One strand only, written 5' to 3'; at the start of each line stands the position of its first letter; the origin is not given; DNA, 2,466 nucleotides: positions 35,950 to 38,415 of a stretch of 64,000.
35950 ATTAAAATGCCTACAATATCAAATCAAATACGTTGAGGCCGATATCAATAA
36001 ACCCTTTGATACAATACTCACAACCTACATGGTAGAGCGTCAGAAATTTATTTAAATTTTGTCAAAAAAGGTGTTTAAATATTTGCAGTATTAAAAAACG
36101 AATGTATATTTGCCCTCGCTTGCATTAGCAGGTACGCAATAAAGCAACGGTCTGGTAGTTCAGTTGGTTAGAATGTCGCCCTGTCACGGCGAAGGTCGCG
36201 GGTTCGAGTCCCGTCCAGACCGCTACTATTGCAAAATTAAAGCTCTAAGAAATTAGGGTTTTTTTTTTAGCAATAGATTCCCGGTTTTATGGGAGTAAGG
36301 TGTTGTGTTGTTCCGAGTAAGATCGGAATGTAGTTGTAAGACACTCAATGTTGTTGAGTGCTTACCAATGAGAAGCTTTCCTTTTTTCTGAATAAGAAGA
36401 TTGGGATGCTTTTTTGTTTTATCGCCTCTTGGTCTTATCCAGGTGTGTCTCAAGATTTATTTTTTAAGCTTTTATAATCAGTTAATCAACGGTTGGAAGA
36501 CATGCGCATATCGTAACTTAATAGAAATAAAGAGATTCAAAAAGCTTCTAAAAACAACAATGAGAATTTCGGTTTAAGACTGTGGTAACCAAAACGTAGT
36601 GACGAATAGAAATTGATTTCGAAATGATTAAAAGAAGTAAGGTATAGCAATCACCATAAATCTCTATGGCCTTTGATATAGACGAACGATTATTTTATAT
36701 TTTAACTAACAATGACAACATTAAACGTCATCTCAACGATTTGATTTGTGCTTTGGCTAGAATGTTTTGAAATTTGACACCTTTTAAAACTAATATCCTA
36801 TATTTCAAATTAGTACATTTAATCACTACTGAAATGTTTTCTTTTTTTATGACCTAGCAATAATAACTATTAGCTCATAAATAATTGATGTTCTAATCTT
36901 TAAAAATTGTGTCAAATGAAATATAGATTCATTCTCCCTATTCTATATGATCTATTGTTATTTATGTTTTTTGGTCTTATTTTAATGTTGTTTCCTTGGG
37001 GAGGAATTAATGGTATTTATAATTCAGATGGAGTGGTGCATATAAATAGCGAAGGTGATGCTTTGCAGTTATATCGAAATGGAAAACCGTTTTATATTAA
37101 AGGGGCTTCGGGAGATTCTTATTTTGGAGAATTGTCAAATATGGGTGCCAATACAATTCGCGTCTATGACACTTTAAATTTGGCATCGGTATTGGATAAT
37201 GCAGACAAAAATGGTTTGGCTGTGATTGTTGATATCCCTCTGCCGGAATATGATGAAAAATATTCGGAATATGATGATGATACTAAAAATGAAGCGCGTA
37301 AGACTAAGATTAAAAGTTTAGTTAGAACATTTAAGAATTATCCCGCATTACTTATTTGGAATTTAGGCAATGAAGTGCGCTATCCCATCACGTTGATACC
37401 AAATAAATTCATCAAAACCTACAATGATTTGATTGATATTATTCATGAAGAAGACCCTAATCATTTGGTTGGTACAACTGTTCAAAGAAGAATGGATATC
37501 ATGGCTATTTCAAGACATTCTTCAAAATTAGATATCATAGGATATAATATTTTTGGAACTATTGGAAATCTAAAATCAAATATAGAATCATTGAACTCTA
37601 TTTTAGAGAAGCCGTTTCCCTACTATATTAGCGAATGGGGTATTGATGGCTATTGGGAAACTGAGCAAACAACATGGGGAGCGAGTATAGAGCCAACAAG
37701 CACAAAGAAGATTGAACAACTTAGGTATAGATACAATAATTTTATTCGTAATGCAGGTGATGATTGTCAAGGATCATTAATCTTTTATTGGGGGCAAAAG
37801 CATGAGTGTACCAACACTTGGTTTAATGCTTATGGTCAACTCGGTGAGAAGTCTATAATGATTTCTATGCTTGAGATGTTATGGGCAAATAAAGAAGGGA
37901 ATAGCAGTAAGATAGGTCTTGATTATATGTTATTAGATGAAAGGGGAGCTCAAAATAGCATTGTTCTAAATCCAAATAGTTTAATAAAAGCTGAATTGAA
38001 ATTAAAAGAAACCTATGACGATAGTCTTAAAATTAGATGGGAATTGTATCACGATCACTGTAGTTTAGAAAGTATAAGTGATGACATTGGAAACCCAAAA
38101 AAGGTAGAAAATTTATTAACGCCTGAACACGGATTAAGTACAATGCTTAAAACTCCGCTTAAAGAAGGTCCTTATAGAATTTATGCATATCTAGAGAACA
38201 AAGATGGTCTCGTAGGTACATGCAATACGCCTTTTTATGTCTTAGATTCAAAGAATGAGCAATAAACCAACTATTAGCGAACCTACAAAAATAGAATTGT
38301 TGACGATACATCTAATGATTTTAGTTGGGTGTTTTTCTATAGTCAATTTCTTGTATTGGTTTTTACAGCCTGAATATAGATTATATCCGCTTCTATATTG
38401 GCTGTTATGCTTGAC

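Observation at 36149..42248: AT-rich two-gene exopolysaccharide island downstream of tRNA-Asp, bracketed by 152-bp direct repeats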

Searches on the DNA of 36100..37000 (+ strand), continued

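Call 51: search_with_rna_model(model_id=R1, sources=[window, L013, L014, L015, L016, L017, L018, L019, L020, L022, L023, L025, L026, L027, L028, L030, L031, L032, L033, L034, L035, L036, L037, L038, L039, L040, L041, L042, L043, L044, L045, L047, L049, L050, L051, L052, L053, L054, L055, L057, L058, L059, L060, L062, L063, L064, L065, L066, L067, L068, L069, L070, L071, L072, L073, L074, L075, L076, L077, L078, L080, L081, L082, L084, L085, L086, L087, L088, L089, L090, L091], max_evalue=0.000001, make_alignment=true)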
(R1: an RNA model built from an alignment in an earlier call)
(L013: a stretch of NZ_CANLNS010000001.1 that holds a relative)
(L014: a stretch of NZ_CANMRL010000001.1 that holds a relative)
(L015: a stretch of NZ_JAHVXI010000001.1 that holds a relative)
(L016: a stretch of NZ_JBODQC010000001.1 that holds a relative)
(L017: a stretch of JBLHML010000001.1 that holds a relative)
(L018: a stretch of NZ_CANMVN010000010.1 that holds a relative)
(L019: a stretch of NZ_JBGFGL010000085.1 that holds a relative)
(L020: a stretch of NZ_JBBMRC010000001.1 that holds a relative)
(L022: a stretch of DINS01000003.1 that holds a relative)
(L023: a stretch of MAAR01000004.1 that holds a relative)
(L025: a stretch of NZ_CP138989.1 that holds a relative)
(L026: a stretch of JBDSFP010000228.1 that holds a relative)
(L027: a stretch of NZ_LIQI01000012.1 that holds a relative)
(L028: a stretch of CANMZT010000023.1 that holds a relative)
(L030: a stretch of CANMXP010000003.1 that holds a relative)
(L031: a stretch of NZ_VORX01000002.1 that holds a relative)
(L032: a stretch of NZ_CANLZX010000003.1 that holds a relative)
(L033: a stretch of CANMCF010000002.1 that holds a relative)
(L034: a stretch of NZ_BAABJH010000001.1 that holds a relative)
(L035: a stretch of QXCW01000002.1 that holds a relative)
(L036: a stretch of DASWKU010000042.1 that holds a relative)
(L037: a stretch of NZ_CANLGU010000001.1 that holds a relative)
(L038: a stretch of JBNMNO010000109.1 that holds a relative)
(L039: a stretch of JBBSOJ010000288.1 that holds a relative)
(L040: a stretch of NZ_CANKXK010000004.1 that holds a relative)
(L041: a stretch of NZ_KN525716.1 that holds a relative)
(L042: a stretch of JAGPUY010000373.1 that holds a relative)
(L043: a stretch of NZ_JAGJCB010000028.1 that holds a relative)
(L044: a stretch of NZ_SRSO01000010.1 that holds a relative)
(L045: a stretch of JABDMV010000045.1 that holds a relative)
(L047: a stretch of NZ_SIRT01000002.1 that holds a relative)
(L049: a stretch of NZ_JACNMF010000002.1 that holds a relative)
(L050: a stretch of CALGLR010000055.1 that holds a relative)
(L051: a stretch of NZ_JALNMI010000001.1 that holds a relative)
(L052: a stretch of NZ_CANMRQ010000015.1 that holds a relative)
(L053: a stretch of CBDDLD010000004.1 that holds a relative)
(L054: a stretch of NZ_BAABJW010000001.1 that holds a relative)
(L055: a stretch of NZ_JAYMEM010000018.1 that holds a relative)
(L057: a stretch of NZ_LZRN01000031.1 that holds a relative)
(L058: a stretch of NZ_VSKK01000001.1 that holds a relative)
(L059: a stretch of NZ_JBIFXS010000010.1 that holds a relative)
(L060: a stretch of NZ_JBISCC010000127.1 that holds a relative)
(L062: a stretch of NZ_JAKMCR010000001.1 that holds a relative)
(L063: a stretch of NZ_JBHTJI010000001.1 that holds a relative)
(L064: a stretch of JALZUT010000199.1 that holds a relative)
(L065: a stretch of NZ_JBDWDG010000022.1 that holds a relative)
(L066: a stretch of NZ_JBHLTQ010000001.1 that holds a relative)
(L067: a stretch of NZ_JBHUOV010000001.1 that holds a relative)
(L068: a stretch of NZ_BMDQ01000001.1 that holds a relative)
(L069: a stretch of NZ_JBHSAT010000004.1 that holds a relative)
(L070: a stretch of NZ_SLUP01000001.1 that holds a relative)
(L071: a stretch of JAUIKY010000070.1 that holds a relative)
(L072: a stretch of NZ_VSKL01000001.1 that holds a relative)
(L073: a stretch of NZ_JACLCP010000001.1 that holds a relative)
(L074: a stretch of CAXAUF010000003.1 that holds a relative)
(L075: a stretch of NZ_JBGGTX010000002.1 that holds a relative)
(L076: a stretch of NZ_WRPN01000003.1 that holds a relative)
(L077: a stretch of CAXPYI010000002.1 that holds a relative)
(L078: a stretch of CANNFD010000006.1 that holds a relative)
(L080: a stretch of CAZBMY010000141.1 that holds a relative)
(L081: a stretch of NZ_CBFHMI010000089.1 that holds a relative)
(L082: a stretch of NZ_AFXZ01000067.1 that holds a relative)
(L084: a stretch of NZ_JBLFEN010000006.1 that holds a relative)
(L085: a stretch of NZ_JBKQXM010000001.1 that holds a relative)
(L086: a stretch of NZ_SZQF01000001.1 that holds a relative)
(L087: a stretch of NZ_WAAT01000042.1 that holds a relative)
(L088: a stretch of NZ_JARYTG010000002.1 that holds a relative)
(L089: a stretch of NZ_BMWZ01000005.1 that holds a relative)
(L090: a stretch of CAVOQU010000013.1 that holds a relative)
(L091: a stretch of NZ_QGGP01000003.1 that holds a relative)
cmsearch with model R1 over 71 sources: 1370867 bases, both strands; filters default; matches with E-value up to 0.000001: 79.
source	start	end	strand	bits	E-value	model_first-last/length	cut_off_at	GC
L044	15171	15294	+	131.5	1e-23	1-125/125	no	0.33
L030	11200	11320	+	130.7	1.5e-23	1-125/125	no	0.34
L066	11126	11252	+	130.1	2e-23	1-125/125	no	0.29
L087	11195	11317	+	128.5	4.2e-23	1-125/125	no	0.34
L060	11133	11255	+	128.2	4.7e-23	1-125/125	no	0.31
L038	7504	7624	+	127.9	5.5e-23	1-125/125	no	0.32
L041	11134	11256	+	127.2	7.6e-23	1-125/125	no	0.32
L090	11196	11316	+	126.6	1e-22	1-125/125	no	0.34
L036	7234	7355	+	125.8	1.5e-22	1-125/125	no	0.35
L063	11128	11249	+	124.7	2.6e-22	1-125/125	no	0.34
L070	11131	11252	+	124.3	3e-22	1-125/125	no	0.34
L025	11144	11266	+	124.1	3.4e-22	1-125/125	no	0.37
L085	11110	11235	+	122.9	5.9e-22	1-125/125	no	0.3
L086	11112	11239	+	120.8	1.7e-21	1-125/125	no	0.3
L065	11166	11286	+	120.3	2.1e-21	1-125/125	no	0.36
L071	1393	1516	+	118.9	4e-21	1-125/125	no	0.33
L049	11159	11282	+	118.8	4.2e-21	1-125/125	no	0.33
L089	11133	11251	+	118.3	5.4e-21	1-125/125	no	0.34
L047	2567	2690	+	117.9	6.7e-21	1-125/125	no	0.31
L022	11118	11249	+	117.1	9.4e-21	1-125/125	no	0.31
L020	11130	11255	+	116.8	1.1e-20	1-125/125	no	0.32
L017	11129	11255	+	116.4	1.3e-20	1-125/125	no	0.31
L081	3092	3221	+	116.2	1.5e-20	1-125/125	no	0.31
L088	11123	11253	+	114.5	3.3e-20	1-125/125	no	0.32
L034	11178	11300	+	114.5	3.3e-20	1-125/125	no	0.33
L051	11130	11259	+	114.2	3.7e-20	1-125/125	no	0.37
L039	3074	3203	+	114.2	3.8e-20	1-125/125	no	0.35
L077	11111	11238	+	113.9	4.3e-20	1-125/125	no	0.32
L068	11120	11247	+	113.6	5e-20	1-125/125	no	0.34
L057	11130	11260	+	112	1.1e-19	1-125/125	no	0.35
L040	11121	11239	+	111.4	1.4e-19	1-125/125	no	0.34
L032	11134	11252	+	111.3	1.5e-19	1-125/125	no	0.34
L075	11124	11244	+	109.6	3.4e-19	1-125/125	no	0.38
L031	11151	11281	+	109.5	3.5e-19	1-125/125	no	0.33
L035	11129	11259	+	108.2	6.4e-19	1-125/125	no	0.37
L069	11122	11247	+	107.1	1.1e-18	1-125/125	no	0.38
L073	11129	11258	+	106.1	1.8e-18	1-125/125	no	0.34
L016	11131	11257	+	106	1.9e-18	1-125/125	no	0.33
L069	15680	15805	+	106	1.9e-18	1-125/125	no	0.4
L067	11129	11262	+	104.9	3.1e-18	1-125/125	no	0.31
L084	3903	4023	+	103.9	5.2e-18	1-125/125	no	0.34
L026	7331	7464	+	103.8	5.5e-18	1-125/125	no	0.35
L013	11124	11249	+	103.3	6.9e-18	1-125/125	no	0.37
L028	2394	2513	+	103.2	7e-18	1-125/125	no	0.34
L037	15437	15556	+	101.1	2e-17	1-125/125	no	0.35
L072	11189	11322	+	100.9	2.1e-17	1-125/125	no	0.34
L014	11124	11251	+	100.8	2.2e-17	1-125/125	no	0.34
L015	11124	11251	+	100.7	2.3e-17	1-125/125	no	0.33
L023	11128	11259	+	99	5.1e-17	1-125/125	no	0.33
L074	11167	11301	+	98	8.3e-17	1-125/125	no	0.33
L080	5907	6050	+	97.7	9.8e-17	1-125/125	no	0.36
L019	11081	11210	+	96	2.1e-16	1-125/125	no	0.32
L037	11126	11244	+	95.2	3.2e-16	1-125/125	no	0.37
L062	11126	11234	+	94.4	4.6e-16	1-125/125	no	0.32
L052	11128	11257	+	94.4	4.8e-16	1-125/125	no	0.31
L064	10489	10619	+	93.8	6.4e-16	1-125/125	no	0.31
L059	11129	11236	+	93.6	6.7e-16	1-125/125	no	0.31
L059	15868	15975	+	93.6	6.7e-16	1-125/125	no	0.31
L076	11211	11327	+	92.2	1.3e-15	1-125/125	no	0.32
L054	11128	11245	+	91.8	1.6e-15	1-125/125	no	0.31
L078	11125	11254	+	91.1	2.2e-15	1-125/125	no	0.3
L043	11130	11246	+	90.8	2.6e-15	1-125/125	no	0.3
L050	11173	11323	+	90.6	2.8e-15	1-125/125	no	0.32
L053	17352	17482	+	88.2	8.8e-15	1-125/125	no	0.34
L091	11127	11245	+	87.8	1.1e-14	1-125/125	no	0.29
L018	11121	11273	+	84.8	4.5e-14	1-125/125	no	0.37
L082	11167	11283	+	83.6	8.1e-14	1-125/125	no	0.28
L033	11127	11244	+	83.1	1e-13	1-125/125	no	0.31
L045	5402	5511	+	82.5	1.3e-13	1-125/125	no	0.35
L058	11188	11305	+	77.5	1.4e-12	1-125/125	no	0.3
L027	11128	11242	+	68.1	1.3e-10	1-125/125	no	0.3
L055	19833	19955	+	65.1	5.3e-10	1-125/125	no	0.28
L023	14250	14385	+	63.1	1.4e-09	1-125/125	no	0.28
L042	7216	7330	+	61.3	3.2e-09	1-125/125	no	0.28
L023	11986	12104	+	60.3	5.2e-09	1-125/125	no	0.34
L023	15299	15417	+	54.5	8.5e-08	1-125/125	no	0.33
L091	11386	11495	+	49.7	8e-07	1-125/125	no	0.37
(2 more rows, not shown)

Alignment A5: 79 matches aligned to the model, 220 columns, each read 5' to 3' on its own strand. Consensus structure (alignment columns), stored with it:
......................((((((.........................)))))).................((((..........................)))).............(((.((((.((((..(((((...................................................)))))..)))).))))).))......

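Call 76: search_dna_similar(query=window:36224-36425:+, collection=phages, mode=distant, max_evalue=0.001, max_rows=10)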
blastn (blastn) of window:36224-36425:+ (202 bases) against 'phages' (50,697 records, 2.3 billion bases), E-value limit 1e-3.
No match.

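Call 77: search_dna_similar(query=window:36224-36425:+, collection=plasmids, mode=distant, max_evalue=0.001, max_rows=10)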
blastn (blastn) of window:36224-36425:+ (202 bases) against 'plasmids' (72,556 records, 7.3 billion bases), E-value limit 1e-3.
No match.
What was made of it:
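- Phage and plasmid collections give no match (calls 76, 77).
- Tried and rejected: Phage and plasmid collections gave no match to E (calls 76, 77).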

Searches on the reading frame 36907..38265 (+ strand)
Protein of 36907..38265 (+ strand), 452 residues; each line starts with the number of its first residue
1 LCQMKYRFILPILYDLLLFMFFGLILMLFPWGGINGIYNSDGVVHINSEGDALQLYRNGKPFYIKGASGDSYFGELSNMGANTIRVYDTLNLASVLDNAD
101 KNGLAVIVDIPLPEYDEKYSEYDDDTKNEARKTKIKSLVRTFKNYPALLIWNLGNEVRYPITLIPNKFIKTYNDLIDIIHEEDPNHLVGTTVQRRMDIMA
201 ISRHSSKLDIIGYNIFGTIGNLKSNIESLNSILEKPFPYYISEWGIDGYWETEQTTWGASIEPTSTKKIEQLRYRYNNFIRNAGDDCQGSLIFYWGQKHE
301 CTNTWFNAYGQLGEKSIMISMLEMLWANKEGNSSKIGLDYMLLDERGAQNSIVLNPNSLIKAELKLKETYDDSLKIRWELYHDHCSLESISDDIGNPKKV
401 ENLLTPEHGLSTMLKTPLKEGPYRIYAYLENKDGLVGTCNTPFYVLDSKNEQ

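Call 8: search_protein_families(library=pfam, proteins=[window:36907-38265:+])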
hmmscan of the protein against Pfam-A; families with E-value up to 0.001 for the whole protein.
window:36907-38265:+ (452 aa): 3 families
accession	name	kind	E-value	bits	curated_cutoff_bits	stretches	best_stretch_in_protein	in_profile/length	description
PF02836.23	Glyco_hydro_2_C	-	8.8e-08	32.1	21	1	81-237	50-205/302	Glycosyl hydrolases family 2, TIM barrel domain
PF00150.24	Cellulase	-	2.2e-06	27.8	23.5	1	91-188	63-163/272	Cellulase (glycosyl hydrolase family 5)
PF03198.20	Glyco_hydro_72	-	0.00023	21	25.9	1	76-158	63-147/314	Glucanosyltransferase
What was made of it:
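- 36916..38265 (+): GH158-like glycoside hydrolase (putative endo-beta-1,3-glucanase) with a hydrophobic N-terminus. Weak Pfam GH2_C/GH5 hits (call 8).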

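Call 56: search_solved_structures(query=window:36916-38265:+, max_evalue=0.01)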
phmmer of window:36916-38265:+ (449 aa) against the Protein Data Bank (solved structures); distinct sequences matched with E-value up to 0.01: 20.
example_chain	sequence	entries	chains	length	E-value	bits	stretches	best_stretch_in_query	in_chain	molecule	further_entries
6pal_A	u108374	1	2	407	5.5e-51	177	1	43-444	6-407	Uncharacterized protein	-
9oro_A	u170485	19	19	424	1.4e-44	155.9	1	47-441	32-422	Glycoside hydrolase family 158 | GH158(Pro)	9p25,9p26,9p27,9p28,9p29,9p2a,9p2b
6mvg_A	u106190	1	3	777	5.6e-06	28.6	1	74-255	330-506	beta-glucuronidase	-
6mvf_A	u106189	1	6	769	1.3e-05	27.4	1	73-245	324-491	Beta-galactosidase/beta-glucuronidase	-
9bey_A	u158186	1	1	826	3.3e-05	26.1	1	73-211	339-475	GH2 beta-galactosidase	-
6ld0_A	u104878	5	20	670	5.1e-05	25.5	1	53-214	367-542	LacZ1 Beta-galactosidase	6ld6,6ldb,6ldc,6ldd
8ges_A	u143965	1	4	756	9e-05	24.6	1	74-255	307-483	beta-galactosidase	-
8get_A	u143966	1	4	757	9e-05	24.6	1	74-255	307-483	beta-galactosidase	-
6mvh_A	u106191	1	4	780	9.5e-05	24.6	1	74-255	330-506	Beta-galactosidase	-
7kgz_A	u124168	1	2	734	0.00011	24.3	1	74-222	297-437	Beta-glucuronidase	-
5z1b_A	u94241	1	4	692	0.00033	22.8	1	53-214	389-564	Glycosyl hydrolase family 2, TIM barrel domain protein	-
4ypj_A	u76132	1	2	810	0.00044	22.3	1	73-181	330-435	Beta galactosidase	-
6d1p_A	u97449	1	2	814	0.00048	22.2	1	72-184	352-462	Glycosyl hydrolases family 2, sugar binding domain protein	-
8q2h_A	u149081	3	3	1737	0.0014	20.7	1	73-180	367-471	beta-galactosidase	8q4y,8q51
3fn9_A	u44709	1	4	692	0.0018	20.3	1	69-247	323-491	Putative beta-galactosidase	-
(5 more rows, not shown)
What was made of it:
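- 36916..38265 (+): PDB 6pal E = 5.5e-51 and GH158 9oro E = 1.4e-44 (call 56).
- On GH158: PDB 9oro GH158 E = 1.4e-44 over residues 47-441, and 6pal E = 5.5e-51 (call 56).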

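Call 57: search_protein_families(library=ncbifam, proteins=[window:36916-38265:+], max_evalue=0.01)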
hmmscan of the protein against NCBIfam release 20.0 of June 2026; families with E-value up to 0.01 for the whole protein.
window:36916-38265:+ (449 aa): 5 families
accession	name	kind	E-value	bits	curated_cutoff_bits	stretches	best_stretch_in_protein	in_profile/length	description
NF041463.1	GalB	equivalog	3.1e-11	41.8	900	1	73-228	398-548/869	beta-galactosidase GalB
NF050095.1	BetGlucuronLacZ4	equivalog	2.5e-07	29.2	950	1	73-226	325-472/666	beta-glucuronidase LacZ4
NF041462.1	GalA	equivalog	7e-07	27.8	900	1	72-212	335-456/763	beta-galactosidase GalA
NF007538.0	PRK10150.1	equivalog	0.00047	18.6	544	1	76-191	328-453/607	beta-glucuronidase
NF007666.0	PRK10340.1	equivalog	0.0053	14.6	1284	1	114-180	409-477/1030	beta-galactosidase subunit alpha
